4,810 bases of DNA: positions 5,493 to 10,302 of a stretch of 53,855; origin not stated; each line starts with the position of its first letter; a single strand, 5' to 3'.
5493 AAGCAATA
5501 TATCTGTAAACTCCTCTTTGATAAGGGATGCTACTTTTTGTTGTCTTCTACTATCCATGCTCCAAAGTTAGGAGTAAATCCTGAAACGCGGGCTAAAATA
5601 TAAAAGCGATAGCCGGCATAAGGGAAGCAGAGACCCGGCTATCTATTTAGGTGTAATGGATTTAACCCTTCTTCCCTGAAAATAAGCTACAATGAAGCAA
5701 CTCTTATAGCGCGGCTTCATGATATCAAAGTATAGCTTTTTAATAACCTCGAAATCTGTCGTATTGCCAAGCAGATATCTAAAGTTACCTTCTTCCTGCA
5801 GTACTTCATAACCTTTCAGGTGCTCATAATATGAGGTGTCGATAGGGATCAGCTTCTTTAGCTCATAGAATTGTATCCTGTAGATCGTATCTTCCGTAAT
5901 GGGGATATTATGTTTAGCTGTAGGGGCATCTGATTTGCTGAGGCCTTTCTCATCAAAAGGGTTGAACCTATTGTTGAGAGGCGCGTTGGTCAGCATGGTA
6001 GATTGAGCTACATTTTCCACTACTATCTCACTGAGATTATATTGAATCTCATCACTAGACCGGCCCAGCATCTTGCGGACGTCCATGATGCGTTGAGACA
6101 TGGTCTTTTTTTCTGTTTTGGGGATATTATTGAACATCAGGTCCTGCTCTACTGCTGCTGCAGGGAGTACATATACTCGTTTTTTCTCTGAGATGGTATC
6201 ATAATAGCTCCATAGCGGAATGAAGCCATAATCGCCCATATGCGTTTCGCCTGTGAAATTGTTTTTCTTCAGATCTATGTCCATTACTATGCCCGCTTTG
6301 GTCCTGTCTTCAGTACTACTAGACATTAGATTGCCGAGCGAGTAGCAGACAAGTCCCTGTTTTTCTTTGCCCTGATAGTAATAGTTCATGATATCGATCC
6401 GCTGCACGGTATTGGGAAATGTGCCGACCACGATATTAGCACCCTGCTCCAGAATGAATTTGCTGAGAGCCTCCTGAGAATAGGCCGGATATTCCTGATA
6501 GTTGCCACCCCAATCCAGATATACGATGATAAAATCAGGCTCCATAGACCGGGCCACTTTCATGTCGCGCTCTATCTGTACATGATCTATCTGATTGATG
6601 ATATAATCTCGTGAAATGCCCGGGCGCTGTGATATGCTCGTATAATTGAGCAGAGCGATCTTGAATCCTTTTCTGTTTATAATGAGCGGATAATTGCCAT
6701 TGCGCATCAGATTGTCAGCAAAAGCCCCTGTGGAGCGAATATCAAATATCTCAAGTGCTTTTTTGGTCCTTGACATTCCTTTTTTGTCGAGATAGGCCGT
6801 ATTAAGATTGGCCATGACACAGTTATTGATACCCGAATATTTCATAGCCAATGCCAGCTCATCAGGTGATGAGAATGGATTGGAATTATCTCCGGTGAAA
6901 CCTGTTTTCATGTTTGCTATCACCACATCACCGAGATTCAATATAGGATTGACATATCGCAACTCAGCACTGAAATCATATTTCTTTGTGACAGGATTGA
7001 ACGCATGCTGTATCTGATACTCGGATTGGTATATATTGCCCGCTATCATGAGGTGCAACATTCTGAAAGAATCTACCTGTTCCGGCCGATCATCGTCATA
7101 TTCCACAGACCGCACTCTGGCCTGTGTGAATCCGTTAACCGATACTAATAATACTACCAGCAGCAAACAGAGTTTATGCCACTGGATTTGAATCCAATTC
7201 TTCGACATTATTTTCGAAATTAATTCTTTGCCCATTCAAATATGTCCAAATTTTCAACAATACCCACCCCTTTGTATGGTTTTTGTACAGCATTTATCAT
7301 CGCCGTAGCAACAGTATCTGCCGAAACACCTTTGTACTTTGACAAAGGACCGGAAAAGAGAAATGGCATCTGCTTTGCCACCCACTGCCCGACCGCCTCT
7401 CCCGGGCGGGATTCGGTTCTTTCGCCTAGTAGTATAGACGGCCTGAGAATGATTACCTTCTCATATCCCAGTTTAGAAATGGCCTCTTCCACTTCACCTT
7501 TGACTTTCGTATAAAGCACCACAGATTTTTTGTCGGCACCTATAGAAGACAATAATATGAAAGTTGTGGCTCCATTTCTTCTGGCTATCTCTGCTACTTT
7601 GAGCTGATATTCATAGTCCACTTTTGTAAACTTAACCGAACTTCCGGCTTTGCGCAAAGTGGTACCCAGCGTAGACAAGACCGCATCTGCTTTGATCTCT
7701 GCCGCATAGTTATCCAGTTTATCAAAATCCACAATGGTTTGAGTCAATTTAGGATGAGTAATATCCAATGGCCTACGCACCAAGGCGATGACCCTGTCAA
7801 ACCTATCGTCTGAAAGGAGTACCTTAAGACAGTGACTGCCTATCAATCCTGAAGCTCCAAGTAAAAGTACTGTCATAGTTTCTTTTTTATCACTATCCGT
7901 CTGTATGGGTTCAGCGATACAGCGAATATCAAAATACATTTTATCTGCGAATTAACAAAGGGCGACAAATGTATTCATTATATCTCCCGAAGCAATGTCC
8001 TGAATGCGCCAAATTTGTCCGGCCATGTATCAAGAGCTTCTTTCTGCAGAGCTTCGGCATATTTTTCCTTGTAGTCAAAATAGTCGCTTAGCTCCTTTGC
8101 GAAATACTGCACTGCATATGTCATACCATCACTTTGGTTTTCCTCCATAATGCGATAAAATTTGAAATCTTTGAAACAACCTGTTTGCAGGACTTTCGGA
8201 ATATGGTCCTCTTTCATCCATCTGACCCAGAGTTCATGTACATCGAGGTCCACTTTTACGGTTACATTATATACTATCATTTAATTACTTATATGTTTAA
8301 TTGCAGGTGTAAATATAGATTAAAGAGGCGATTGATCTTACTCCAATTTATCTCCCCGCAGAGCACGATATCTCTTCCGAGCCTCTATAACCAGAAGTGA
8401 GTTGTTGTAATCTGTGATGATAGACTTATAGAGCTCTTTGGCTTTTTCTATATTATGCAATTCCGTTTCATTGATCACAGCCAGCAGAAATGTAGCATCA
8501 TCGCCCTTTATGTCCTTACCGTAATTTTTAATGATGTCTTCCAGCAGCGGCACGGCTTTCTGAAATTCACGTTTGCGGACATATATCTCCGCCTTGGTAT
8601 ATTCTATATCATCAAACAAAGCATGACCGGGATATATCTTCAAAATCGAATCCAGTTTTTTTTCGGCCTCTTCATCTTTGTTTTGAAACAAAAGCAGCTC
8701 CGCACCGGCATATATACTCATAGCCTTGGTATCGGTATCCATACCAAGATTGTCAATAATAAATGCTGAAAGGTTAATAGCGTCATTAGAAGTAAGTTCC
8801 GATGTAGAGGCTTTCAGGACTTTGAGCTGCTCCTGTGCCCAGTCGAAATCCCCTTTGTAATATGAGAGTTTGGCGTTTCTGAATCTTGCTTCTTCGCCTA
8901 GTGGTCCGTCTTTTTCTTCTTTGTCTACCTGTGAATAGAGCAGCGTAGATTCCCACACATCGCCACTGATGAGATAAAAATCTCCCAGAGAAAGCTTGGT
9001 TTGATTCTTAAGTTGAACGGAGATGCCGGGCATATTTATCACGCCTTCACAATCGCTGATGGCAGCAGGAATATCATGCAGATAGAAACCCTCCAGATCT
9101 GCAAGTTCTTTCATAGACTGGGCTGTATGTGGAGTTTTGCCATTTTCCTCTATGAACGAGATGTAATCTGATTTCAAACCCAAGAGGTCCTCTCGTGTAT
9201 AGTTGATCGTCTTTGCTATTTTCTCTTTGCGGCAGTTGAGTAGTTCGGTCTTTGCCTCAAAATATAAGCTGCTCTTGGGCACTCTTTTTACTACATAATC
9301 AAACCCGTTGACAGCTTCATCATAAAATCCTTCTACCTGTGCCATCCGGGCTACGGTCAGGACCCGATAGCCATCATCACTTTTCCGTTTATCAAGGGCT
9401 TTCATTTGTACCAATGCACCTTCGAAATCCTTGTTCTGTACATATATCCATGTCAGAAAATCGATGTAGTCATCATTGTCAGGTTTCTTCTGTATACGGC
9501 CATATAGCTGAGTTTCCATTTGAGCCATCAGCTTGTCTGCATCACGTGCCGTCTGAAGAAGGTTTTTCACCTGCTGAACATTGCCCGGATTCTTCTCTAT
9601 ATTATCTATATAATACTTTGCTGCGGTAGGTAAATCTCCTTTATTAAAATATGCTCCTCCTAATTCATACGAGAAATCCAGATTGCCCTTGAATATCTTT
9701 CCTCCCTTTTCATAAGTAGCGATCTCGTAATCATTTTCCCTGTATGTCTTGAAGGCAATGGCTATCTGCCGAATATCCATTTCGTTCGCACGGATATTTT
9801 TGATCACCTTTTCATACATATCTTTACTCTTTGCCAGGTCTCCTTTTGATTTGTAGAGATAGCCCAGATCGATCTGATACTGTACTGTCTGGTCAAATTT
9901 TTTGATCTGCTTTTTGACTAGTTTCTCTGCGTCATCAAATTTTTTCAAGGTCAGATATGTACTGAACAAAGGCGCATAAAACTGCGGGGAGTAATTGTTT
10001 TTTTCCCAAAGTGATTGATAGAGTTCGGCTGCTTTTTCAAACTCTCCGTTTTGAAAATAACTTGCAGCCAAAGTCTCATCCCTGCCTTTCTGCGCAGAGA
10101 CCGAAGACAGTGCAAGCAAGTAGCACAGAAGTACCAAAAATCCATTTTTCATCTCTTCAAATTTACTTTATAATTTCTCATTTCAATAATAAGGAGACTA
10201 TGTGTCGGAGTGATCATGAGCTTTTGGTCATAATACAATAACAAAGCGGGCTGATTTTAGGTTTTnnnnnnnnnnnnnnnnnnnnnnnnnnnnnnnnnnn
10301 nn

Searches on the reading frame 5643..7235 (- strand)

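Call 27: search_protein_families(library=pfam, proteins=[window:5643-7235:-])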
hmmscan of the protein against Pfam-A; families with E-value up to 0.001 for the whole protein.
window:5643-7235:- (530 aa): 1 family
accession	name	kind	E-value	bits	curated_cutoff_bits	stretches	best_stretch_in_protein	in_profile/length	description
PF09587.15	PGA_cap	-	2.3e-34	119.5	27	1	62-305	2-253/255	Bacterial capsule synthesis protein PGA_cap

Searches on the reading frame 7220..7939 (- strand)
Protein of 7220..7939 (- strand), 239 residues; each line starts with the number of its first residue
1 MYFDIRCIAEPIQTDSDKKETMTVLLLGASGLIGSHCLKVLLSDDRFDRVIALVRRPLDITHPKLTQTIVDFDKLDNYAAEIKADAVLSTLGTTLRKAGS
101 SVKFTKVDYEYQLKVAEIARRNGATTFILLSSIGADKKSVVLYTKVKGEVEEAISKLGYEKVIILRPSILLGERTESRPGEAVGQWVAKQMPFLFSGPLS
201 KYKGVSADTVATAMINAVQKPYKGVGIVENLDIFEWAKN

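Call 27: search_protein_families(library=pfam, proteins=[window:7220-7939:-])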
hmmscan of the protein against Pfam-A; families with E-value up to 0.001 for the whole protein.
window:7220-7939:- (239 aa): 6 families
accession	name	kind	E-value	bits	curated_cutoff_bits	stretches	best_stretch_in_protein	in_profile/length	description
PF01370.27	Epimerase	-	1.9e-11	44.2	20.9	1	24-189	1-192/240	NAD dependent epimerase/dehydratase family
PF13460.12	NAD_binding_10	-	2.2e-11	44.4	27.2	1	28-175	1-151/184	NAD(P)H-binding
PF08732.16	HIM1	-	2.6e-05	24.3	28.7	1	85-176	49-145/169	HIM1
PF05368.20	NmrA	-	6.7e-05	23.1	27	1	21-221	2-206/298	NmrA-like family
PF04321.23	RmlD_sub_bind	-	0.00055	19.5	27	0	22-73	1-50/287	RmlD substrate binding domain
PF07993.18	NAD_binding_4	-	0.0006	19.5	20.1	0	28-57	3-33/258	Male sterility protein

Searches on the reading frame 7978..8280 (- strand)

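Call 27: search_protein_families(library=pfam, proteins=[window:7978-8280:-])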
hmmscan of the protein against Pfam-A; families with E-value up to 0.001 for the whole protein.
window:7978-8280:- (100 aa): 1 family
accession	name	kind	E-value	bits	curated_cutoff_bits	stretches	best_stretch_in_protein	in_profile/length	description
PF14114.12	DUF4286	-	9.1e-33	113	25.8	1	1-100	1-100/100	Domain of unknown function (DUF4286)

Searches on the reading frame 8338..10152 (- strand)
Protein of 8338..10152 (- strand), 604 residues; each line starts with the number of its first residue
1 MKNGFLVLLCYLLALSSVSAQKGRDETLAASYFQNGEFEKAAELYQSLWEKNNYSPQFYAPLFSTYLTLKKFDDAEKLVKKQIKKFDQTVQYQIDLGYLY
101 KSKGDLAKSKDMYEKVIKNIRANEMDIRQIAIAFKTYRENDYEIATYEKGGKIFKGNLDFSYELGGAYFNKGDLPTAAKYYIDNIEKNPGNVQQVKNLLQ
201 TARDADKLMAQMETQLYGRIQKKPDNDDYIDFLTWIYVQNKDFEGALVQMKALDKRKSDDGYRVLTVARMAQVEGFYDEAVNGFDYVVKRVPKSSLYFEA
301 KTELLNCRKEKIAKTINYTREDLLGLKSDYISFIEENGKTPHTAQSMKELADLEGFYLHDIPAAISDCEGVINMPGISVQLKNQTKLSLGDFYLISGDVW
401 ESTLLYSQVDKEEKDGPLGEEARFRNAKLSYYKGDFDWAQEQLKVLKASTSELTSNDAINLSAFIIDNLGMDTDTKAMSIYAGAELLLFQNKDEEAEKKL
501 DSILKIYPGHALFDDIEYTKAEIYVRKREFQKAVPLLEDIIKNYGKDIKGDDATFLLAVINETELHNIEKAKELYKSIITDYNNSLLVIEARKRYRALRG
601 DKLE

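Call 27: search_protein_families(library=pfam, proteins=[window:8338-10152:-])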
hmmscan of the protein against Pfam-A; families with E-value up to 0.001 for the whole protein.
window:8338-10152:- (604 aa): 13 families
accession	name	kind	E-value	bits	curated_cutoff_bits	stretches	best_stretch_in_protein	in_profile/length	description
PF14559.12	TPR_19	-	7.3e-18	65.1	25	1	33-92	2-61/68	Tetratricopeptide repeat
PF13428.12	TPR_14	-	2e-15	56.2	23.5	0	27-59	6-38/44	Tetratricopeptide repeat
PF13174.12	TPR_6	-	1e-13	51.4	26.3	0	28-51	6-29/33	Tetratricopeptide repeat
PF13432.12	TPR_16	-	1.8e-11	44.7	32.7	0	518-575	1-54/65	Tetratricopeptide repeat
PF07719.23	TPR_2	-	4.9e-11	42.3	27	0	27-46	6-25/34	Tetratricopeptide repeat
PF13424.12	TPR_12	-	6.9e-09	36.2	30.1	0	88-119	43-74/77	Tetratricopeptide repeat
PF25058.1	ARM_TT21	-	1.5e-07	31.9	27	0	472-543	51-123/155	Tetratricopeptide repeat protein 21 ARM repeat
PF13176.12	TPR_7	-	1.5e-07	31.4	27.9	0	521-539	6-24/36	Tetratricopeptide repeat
PF12895.13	ANAPC3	-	2.8e-07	31.1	27.2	0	27-81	28-81/82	Anaphase-promoting complex, cyclosome, subunit 3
PF00515.34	TPR_1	-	4.7e-07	29.8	27.8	0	28-46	7-25/34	Tetratricopeptide repeat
PF09976.15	TPR_21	-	1.1e-06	29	25.5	0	28-128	82-181/193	Tetratricopeptide repeat-like domain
PF13374.12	TPR_10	-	2.4e-05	24.6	27.5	0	27-46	7-26/42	Tetratricopeptide repeat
PF13181.12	TPR_8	-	0.00013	22.3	25.7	0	92-118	3-29/34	Tetratricopeptide repeat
